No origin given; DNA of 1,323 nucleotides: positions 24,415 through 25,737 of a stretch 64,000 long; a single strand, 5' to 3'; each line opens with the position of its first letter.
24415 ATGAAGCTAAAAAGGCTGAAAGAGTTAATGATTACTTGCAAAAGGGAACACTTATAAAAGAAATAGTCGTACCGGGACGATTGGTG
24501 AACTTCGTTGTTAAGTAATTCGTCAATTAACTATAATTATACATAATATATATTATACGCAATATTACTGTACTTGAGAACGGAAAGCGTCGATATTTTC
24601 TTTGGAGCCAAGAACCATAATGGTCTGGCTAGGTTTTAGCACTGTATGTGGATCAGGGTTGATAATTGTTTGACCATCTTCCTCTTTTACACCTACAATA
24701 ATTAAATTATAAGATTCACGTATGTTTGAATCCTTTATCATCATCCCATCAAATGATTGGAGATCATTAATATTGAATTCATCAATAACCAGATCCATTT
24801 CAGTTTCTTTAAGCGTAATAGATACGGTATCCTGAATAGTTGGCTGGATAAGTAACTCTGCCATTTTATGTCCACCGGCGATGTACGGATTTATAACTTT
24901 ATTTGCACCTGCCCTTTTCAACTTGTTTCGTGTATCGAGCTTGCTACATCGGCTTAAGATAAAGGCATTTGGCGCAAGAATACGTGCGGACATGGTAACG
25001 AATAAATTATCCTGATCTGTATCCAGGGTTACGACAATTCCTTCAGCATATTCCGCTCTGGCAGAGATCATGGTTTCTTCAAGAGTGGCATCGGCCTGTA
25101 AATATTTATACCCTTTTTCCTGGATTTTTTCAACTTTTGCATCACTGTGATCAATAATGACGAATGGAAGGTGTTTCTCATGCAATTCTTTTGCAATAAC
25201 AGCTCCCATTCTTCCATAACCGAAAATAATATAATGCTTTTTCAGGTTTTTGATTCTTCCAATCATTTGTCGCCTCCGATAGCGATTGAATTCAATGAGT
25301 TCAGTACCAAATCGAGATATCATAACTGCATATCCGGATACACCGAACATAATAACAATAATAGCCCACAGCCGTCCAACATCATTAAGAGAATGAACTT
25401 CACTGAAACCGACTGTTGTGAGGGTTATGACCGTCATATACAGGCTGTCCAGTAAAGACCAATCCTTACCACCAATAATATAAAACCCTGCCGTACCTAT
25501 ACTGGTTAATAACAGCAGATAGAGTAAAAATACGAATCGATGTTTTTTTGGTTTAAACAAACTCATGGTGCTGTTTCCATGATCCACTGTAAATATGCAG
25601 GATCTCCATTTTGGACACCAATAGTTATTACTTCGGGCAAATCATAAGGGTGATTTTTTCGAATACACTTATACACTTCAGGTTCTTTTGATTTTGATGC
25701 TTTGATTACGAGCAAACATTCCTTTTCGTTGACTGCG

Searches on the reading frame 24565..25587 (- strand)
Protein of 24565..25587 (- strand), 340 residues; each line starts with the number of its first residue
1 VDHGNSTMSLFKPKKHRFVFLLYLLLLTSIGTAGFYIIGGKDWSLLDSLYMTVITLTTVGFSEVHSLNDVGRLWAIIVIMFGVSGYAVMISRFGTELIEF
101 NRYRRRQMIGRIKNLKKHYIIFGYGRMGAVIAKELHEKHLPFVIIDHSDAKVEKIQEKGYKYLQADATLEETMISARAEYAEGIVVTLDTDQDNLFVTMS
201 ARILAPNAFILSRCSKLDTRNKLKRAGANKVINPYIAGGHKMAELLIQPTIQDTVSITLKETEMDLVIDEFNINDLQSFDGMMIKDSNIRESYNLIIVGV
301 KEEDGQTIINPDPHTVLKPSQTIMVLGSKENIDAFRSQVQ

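Call 38: search_protein_families(library=ncbifam, proteins=[window:24565-25587:-], max_evalue=0.00001)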
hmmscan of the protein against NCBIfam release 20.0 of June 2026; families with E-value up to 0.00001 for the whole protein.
window:24565-25587:- (340 aa): 12 families
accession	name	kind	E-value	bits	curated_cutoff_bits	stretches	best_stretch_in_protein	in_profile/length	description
NF007828.0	PRK10537.1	equivalog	4.8e-22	78.5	425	1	44-255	178-387/403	voltage-gated potassium channel protein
NF007950.1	PRK10669.1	equivalog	2.5e-16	59.7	700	1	114-233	415-534/547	YbaL family putative K(+) efflux transporter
NF002924.0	PRK03562.1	equivalog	7.1e-15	54.5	752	1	105-246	391-532/623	glutathione-regulated potassium-efflux system protein KefC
NF007039.0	PRK09496.3-2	equivalog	7.8e-15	54.6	293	1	107-335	218-440/446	Trk system potassium transporter TrkA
NF007034.0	PRK09496.2-1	subfamily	1.3e-13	50.7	344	1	119-339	3-218/445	Trk system potassium transporter TrkA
NF007041.0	PRK09496.3-4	equivalog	4.7e-12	45.4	386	1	120-339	4-219/450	Trk system potassium transporter TrkA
NF002973.0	PRK03659.1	equivalog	5.5e-11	41.7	804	1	99-215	383-499/602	glutathione-regulated potassium-efflux system protein KefB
NF007043.0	PRK09496.3-6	equivalog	7.7e-10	38.1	384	1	117-336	232-441/445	Trk system potassium transporter TrkA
NF007031.0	PRK09496.1-2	equivalog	2.2e-08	33.6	289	1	107-333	224-445/458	Trk system potassium transporter TrkA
NF007033.0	PRK09496.1-5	equivalog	4.6e-07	29.3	338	0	226-339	114-220/449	Trk system potassium transporter TrkA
NF007035.0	PRK09496.2-2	equivalog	9.9e-07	27.9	521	1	118-335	2-216/455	Trk system potassium transporter TrkA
NF007038.0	PRK09496.2-6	equivalog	3.6e-06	26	374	1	120-336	4-218/445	Trk system potassium transporter TrkA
